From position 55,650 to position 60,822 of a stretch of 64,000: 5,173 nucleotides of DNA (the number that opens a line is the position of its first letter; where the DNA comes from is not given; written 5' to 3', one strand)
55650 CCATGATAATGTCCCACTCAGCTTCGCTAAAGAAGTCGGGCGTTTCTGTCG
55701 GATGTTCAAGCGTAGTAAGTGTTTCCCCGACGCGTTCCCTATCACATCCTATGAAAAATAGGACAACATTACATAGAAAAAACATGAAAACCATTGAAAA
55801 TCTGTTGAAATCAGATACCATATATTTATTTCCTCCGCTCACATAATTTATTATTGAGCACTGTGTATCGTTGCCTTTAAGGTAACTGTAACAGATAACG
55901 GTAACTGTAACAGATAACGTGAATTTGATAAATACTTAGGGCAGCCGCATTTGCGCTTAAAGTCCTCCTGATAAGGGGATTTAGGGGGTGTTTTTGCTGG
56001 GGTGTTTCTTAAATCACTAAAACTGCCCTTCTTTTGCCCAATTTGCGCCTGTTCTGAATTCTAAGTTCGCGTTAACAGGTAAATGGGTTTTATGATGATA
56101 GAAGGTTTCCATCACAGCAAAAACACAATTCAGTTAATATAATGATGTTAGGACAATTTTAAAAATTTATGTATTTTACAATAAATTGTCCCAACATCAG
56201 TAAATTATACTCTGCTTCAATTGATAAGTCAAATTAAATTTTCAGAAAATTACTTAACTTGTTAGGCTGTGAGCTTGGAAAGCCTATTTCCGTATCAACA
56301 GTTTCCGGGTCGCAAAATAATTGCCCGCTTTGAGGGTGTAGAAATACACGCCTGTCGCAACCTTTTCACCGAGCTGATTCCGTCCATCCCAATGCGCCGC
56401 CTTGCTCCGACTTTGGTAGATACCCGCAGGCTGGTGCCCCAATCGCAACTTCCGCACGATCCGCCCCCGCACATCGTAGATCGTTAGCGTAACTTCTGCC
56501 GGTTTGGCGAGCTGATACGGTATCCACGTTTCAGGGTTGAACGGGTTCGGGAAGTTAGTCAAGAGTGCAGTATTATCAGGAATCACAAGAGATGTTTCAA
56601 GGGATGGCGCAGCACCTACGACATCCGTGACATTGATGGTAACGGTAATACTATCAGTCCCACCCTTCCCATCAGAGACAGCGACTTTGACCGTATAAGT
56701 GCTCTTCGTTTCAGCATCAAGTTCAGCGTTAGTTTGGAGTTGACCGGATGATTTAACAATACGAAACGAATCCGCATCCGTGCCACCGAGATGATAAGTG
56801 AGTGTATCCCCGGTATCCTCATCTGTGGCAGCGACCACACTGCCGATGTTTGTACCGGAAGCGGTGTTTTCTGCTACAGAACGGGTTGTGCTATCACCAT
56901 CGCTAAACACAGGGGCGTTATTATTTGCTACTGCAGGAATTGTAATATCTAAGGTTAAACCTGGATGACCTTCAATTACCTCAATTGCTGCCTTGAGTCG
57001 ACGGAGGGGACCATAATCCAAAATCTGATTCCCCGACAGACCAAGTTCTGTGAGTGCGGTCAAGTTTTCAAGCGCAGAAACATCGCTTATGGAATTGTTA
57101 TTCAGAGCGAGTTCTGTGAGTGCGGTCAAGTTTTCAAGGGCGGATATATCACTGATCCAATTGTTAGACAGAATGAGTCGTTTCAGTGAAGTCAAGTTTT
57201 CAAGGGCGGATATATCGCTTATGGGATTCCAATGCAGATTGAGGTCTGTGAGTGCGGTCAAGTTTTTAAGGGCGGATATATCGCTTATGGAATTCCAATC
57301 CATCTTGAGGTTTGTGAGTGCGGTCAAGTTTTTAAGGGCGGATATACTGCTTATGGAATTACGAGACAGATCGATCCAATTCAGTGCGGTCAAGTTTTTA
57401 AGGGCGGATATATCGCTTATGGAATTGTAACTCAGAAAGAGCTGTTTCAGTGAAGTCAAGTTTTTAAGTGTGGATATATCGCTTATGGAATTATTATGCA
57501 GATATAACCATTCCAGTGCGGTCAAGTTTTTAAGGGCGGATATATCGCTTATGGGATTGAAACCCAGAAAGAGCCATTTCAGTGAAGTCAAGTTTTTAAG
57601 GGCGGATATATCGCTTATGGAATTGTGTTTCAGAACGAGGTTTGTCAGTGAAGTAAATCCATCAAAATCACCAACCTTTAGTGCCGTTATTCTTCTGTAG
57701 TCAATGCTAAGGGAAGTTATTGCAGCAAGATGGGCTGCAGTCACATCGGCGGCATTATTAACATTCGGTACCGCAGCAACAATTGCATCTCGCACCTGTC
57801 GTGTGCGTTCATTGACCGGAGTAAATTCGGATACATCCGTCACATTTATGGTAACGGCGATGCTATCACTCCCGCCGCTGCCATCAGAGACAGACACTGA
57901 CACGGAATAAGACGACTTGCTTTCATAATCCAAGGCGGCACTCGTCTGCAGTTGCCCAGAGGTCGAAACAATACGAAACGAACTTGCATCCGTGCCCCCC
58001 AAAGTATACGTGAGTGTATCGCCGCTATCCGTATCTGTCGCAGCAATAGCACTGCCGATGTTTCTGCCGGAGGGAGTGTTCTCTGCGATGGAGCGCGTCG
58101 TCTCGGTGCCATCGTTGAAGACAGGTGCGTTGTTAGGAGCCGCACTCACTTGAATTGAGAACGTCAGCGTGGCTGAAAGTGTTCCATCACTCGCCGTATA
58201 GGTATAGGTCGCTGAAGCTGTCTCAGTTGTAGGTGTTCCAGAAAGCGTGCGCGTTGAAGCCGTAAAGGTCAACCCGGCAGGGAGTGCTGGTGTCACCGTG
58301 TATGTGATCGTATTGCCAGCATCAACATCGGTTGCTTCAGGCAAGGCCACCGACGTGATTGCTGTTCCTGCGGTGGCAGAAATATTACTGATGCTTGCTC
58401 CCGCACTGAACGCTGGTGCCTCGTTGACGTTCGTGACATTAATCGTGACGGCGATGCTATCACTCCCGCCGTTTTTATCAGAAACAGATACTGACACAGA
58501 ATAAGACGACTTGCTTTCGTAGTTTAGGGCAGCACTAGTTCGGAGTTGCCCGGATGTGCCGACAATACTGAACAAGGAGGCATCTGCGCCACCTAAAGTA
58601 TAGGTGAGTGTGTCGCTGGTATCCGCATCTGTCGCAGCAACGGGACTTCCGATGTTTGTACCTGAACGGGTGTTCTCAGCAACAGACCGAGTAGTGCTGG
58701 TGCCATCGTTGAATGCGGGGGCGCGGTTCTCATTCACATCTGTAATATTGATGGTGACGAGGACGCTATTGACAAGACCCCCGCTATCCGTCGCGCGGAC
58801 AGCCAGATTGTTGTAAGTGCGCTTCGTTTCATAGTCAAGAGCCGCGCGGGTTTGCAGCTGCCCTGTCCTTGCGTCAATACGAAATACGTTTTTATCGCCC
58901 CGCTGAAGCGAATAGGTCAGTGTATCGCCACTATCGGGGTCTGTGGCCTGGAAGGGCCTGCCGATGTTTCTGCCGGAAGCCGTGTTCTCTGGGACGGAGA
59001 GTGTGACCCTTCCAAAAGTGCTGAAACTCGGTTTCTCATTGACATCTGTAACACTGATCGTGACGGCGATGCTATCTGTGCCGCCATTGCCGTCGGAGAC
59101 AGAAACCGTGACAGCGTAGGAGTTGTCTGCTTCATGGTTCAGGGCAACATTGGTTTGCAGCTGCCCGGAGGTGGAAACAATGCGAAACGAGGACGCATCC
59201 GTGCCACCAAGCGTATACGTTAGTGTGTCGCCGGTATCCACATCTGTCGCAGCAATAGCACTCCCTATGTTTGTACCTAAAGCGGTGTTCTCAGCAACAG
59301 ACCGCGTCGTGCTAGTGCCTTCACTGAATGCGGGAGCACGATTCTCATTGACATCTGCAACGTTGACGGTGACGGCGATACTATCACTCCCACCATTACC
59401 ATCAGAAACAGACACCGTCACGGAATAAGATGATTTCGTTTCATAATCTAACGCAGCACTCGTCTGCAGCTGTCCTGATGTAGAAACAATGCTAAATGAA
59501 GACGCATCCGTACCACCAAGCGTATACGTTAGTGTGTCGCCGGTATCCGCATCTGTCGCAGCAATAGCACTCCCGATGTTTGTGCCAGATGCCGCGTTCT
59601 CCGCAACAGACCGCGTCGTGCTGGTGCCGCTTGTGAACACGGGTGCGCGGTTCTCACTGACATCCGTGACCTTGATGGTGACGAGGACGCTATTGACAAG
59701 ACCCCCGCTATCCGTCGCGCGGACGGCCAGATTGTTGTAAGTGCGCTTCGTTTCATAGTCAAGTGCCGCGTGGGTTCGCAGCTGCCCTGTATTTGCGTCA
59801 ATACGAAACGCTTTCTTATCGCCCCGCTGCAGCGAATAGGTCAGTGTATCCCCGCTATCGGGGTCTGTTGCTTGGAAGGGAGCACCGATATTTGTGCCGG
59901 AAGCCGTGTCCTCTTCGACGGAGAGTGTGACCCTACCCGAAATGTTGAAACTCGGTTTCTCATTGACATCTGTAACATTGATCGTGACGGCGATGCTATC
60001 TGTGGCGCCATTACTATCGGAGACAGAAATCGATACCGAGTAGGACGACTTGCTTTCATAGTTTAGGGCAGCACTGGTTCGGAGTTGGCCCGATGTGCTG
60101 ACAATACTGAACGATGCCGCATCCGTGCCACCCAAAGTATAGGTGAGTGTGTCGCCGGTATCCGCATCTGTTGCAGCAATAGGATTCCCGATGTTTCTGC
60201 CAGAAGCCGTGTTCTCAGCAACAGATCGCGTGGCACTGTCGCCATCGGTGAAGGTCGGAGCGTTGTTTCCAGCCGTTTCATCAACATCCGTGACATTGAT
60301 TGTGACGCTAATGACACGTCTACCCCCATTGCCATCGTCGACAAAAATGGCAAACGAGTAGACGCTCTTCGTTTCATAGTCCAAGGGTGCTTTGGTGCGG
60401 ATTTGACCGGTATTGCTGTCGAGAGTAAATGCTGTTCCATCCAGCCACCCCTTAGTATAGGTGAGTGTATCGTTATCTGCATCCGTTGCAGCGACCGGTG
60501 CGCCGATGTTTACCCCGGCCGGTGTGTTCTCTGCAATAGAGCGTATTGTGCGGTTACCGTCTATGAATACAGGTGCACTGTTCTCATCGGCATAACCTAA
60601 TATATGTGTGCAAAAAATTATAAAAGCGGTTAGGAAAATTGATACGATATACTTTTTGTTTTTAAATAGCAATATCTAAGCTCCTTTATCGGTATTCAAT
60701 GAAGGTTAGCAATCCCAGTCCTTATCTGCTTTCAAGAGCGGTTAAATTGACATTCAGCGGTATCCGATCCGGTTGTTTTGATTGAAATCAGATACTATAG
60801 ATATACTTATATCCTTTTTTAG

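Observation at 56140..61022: Shared promoter-operator module, related to the MITE termini, duplicated upstream of a cytochrome c peroxidase and a giant T9SS adhesin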

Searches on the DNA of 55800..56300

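Call 57: search_rna_families(source=window, start=55800, end=56300, threshold=evalue, max_evalue=1)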
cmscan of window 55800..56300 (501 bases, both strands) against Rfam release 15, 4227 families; matches with E-value up to 1: 7.
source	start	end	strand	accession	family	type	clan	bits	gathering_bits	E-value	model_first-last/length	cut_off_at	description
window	56142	56198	-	RF03918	mir-4922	Gene; miRNA;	-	29.4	82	0.0033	1-65/65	no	mir-4922 microRNA precursor family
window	56133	56208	+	RF04172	MIR8675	Gene; miRNA;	-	26.9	90.8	0.0048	1-95/95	no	MIR8675 microRNA precursor family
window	56139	56201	-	RF03339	mir-3047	Gene; miRNA;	-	26.2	53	0.0058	1-61/61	no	mir-3047 microRNA precursor family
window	56144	56200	+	RF03918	mir-4922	Gene; miRNA;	-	26.2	82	0.021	1-65/65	no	mir-4922 microRNA precursor family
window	56190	56266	-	RF00353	snoR31_Z110_Z27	Gene; snRNA; snoRNA; CD-box;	-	25.2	45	0.32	1-97/97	no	Small nucleolar RNA snoR31/Z110/Z27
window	56139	56203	-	RF03728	MIR1511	Gene; miRNA;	-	21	100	0.2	1-85/85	no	MIR1511 microRNA precursor family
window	56143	56199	-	RF04195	MIR6217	Gene; miRNA;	-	16.2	110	0.34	1-228/228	no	MIR6217 microRNA precursor family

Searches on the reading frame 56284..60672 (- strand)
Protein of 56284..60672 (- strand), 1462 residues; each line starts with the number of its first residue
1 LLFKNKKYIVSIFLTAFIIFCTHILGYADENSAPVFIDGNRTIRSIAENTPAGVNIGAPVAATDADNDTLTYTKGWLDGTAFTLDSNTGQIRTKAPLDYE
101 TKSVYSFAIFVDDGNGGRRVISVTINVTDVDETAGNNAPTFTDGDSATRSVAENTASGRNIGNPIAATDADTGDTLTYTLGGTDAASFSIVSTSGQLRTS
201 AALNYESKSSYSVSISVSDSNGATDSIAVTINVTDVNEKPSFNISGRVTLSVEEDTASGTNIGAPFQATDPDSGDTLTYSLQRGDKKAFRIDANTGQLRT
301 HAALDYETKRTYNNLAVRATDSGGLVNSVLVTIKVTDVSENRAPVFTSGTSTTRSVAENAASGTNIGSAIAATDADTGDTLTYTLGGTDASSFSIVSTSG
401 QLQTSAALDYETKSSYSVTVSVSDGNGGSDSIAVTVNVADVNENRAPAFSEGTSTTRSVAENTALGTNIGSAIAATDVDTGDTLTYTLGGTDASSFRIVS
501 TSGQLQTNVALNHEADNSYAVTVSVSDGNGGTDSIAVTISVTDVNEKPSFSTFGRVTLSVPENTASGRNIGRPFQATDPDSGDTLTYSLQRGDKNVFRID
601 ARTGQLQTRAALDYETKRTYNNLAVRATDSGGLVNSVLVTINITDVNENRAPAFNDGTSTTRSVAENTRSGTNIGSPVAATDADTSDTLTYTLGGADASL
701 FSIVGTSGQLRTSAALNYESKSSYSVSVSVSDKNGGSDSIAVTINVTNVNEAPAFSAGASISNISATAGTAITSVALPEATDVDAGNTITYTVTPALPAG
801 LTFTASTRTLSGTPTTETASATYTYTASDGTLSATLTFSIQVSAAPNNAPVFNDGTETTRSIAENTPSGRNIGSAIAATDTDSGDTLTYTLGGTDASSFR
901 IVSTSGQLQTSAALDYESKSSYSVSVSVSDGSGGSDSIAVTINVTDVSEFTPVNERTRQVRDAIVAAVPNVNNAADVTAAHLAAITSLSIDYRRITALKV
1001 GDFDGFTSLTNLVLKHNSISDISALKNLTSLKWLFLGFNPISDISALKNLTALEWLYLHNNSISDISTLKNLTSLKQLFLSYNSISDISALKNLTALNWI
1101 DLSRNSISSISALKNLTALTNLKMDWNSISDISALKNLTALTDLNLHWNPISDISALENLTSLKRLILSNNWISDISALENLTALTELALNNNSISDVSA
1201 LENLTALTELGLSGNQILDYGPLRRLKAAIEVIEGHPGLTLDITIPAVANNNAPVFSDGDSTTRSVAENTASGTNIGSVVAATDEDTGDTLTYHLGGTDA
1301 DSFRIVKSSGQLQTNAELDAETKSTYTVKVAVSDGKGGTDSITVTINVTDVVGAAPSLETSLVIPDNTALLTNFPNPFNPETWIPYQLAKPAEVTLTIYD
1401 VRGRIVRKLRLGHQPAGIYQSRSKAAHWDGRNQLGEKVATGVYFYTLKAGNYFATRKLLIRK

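Call 10: search_protein_families(library=pfam, proteins=[window:56284-60672:-])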
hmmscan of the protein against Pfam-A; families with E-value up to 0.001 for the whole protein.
window:56284-60672:- (1462 aa): 19 families
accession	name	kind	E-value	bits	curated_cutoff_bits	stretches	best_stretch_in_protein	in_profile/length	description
PF00028.23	Cadherin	-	9.4e-110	359.7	28.8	9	558-644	3-93/93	Cadherin domain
PF23592.1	Cadherin_CELSR2_9th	-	1.8e-49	166.4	36.8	5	1250-1337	4-90/100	CELSR2-like, ninth cadherin domain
PF17963.7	Big_9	-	4.4e-44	149.7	23.6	6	1251-1347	1-89/89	Bacterial Ig domain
PF12799.13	LRR_4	-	7.1e-35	118.7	27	6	1161-1203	1-44/44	Leucine Rich repeats (2 copies)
PF13855.12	LRR_8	-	5.9e-32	109.7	27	4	985-1041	3-61/61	Leucine rich repeat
PF25374.1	Cadherin_FAT4_N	-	1.4e-30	105.9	35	0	247-311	4-61/85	FAT4-like, N-terminal cadherin-like domain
PF08329.16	ChitinaseA_N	-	6.2e-17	62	21.2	0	396-441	65-110/133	Chitinase A, N-terminal domain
PF18957.6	RibLong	-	5.7e-13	49.9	27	0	1275-1349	26-93/93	Long Rib domain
PF05345.18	He_PIG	-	5.1e-12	46.5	24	1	760-843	7-96/96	Putative Ig domain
PF23598.1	LRR_14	-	1.1e-09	38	40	1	1016-1215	34-249/353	Leucine-rich repeat region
PF13860.13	FlgD_ig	-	1.2e-08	35.2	27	1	1386-1449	16-75/79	FlgD Ig-like domain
PF23211.1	LRR_LRWD1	-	8.1e-08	32.6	28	0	1156-1218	37-99/190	Leucine-rich repeat and WD repeat-containing protein 1, LRR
PF01272.25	GreA_GreB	-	3.9e-07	30.4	26.9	0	1275-1299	7-31/77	Transcription elongation factor, GreA/GreB, C-term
PF11614.14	FixG_C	-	8.5e-07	29.6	25.6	0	1287-1358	43-112/119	IG-like fold at C-terminal of FixG, putative oxidoreductase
PF23952.1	LRR_EndoS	-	8.1e-06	26.5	27.9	0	1076-1171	26-116/116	Endo-beta-N-acetylglucosaminidase EndoS LRR domain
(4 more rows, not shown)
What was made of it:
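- Checked: ORF 56284-60672 is a cadherin/LRR protein with a FlgD_ig / weak Por_Secre_tail C-terminus (call 10).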

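Call 40: find_homologous_proteins(query=window:56287-60672:-, max_evalue=1e-50)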
Query window:56287-60672:- (1462 aa): 4745 proteins with E <= 1e-50 among 8000 candidates; the best 120 are listed.
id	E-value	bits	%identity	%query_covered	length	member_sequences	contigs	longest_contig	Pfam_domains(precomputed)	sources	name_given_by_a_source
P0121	0.0e+0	3186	58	91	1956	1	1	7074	PF23598.2,PF00028.24,PF17803.8,PF28399.1,PF08329.17,PF13855.13,PF23211.1,PF01272.26,PF25374.1,PF17963.8,PF23592.1,PF18957.7,PF12799.14,PF13860.13,PF05345.19,PF28393.1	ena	-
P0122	0.0e+0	3086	48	98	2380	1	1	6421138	PF23598.2,PF00028.24,PF17803.8,PF28399.1,PF13855.13,PF01272.26,PF25374.1,PF14580.13,PF17963.8,PF23592.1,PF18957.7,PF12799.14,PF13860.13,PF05345.19,PF28393.1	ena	-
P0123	0.0e+0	3076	100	100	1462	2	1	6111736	PF23598.2,PF00028.24,PF28399.1,PF08329.17,PF13855.13,PF23211.1,PF11614.15,PF01272.26,PF25374.1,PF17963.8,PF23592.1,PF18957.7,PF12799.14,PF13860.13,PF05345.19,PF28393.1,PF23952.2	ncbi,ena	-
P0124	0.0e+0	3071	53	63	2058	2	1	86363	PF11614.15,PF25374.1,PF17963.8,PF23592.1,PF00028.24,PF17803.8,PF28399.1,PF13860.13,PF08329.17,PF05345.19,PF28393.1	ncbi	-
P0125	0.0e+0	2962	51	90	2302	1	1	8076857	PF23598.2,PF13306.13,PF00028.24,PF17803.8,PF28399.1,PF08329.17,PF13855.13,PF18911.7,PF25374.1,PF14580.13,PF17963.8,PF23592.1,PF00560.40,PF18957.7,PF12799.14,PF13860.13,PF28393.1,PF23952.2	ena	-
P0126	0.0e+0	2931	53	84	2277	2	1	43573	PF23598.2,PF00028.24,PF17803.8,PF28399.1,PF08329.17,PF13855.13,PF23211.1,PF01272.26,PF13516.13,PF25374.1,PF14580.13,PF17963.8,PF23592.1,PF00560.40,PF18957.7,PF12799.14,PF13860.13,PF28393.1,PF23952.2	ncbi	-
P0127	0.0e+0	2900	55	64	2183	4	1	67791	PF00028.24,PF17803.8,PF28399.1,PF08329.17,PF13855.13,PF07547.19,PF25374.1,PF17963.8,PF19410.6,PF23592.1,PF12799.14,PF05345.19,PF28393.1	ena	-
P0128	0.0e+0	2819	56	84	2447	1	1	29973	PF23598.2,PF00028.24,PF17803.8,PF28399.1,PF13855.13,PF23211.1,PF18911.7,PF01272.26,PF25374.1,PF14580.13,PF17963.8,PF19410.6,PF23592.1,PF00560.40,PF12799.14,PF13860.13,PF28393.1,PF23952.2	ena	-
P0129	0.0e+0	2785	58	65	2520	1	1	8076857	PF00028.24,PF17803.8,PF28399.1,PF08329.17,PF11614.15,PF25374.1,PF08266.19,PF17963.8,PF23592.1,PF18957.7,PF13860.13,PF28393.1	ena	-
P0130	0.0e+0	2729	62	63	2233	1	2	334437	PF23598.2,PF13306.13,PF00028.24,PF17803.8,PF28399.1,PF08329.17,PF13855.13,PF25374.1,PF17963.8,PF23592.1,PF00560.40,PF18957.7,PF12799.14,PF13860.13,PF28393.1,PF23952.2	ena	-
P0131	0.0e+0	2698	60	90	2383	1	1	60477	PF23598.2,PF13306.13,PF00028.24,PF17803.8,PF28399.1,PF13855.13,PF25374.1,PF17963.8,PF23592.1,PF12799.14,PF13860.13,PF05345.19,PF28393.1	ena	-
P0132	0.0e+0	2672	55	76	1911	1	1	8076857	PF23598.2,PF13306.13,PF00028.24,PF17803.8,PF28399.1,PF08329.17,PF13855.13,PF23211.1,PF25374.1,PF14580.13,PF17963.8,PF23592.1,PF00560.40,PF18957.7,PF12799.14,PF13860.13,PF28393.1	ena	-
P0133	0.0e+0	2635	68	98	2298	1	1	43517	PF23598.2,PF13306.13,PF00801.27,PF00028.24,PF17803.8,PF28399.1,PF08329.17,PF13855.13,PF01272.26,PF25374.1,PF14580.13,PF17963.8,PF23592.1,PF12799.14,PF13860.13,PF23952.2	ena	-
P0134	0.0e+0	2615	59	98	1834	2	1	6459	PF23598.2,PF00028.24,PF17803.8,PF28399.1,PF08329.17,PF13855.13,PF01272.26,PF25374.1,PF14580.13,PF17963.8,PF23592.1,PF18962.8,PF18957.7,PF12799.14,PF13860.13,PF28393.1,PF23952.2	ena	-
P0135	0.0e+0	2568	53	98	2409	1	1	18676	PF23598.2,PF00028.24,PF17803.8,PF28399.1,PF08329.17,PF13855.13,PF23211.1,PF11614.15,PF01272.26,PF25374.1,PF17963.8,PF23592.1,PF12799.14,PF13860.13,PF28393.1,PF23952.2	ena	-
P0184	0.0e+0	2082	70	91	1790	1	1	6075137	PF23598.2,PF00028.24,PF17803.8,PF28399.1,PF08329.17,PF13855.13,PF23211.1,PF01272.26,PF25374.1,PF14580.13,PF17963.8,PF23592.1,PF18962.8,PF18957.7,PF12799.14,PF13860.13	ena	-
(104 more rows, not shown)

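Call 41: find_encoding_contigs(protein=P0123, flank=10000, max_places=3)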
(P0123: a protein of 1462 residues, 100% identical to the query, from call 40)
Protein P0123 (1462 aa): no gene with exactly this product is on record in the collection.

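Call 42: find_encoding_contigs(protein=P0184, flank=4000, max_places=2)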
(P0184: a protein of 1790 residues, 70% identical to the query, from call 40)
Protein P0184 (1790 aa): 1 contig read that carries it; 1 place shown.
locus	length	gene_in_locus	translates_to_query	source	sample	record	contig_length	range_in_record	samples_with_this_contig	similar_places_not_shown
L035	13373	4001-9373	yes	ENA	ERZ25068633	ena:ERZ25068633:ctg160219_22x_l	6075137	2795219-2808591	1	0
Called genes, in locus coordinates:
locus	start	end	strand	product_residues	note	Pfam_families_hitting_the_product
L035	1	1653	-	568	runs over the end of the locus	PF01839:FG-GAP (faint), PF13517:FG-GAP_3, PF07593:UnbV_ASPIC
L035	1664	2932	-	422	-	PF13432:TPR_16 (weak), PF14559:TPR_19, PF00515:TPR_1, PF07719:TPR_2 (weak), PF13432:TPR_16, PF14559:TPR_19 (weak), PF25063:ARM_TT21_C (weak), PF14559:TPR_19, +21 more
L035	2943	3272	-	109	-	PF02627:CMD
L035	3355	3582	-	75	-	PF02416:TatA_B_E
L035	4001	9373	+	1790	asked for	PF00028:Cadherin, PF00028:Cadherin, PF00028:Cadherin, PF13855:LRR_8, PF23598:LRR_14, PF12799:LRR_4, PF12799:LRR_4, PF13855:LRR_8, +16 more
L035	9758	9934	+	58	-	-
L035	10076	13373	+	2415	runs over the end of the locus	PF00028:Cadherin, PF00028:Cadherin, PF00028:Cadherin, PF00028:Cadherin, PF00028:Cadherin, PF00028:Cadherin, PF12799:LRR_4, PF13855:LRR_8, +28 more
